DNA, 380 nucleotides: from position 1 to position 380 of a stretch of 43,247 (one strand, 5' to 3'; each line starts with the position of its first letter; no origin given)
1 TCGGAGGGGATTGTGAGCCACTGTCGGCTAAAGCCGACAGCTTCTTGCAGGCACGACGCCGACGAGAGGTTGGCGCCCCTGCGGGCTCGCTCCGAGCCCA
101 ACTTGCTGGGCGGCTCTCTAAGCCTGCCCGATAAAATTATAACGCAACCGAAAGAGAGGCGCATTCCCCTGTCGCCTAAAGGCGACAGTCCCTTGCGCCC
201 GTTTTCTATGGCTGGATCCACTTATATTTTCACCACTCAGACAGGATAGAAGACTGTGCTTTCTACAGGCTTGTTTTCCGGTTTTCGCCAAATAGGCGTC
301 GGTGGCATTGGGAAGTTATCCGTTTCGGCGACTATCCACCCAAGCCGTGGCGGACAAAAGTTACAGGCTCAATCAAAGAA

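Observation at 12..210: ORF-less LE+RE miniature elements that keep a TATAAT box and an omega-RNA-like scaffold, with G:U-only covariation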

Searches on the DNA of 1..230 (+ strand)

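Call 4: search_dna_similar(query=window:1-230:+, collection=phages, mode=distant, max_rows=30)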
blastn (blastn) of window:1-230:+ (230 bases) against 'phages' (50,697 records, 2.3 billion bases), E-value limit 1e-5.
No match.
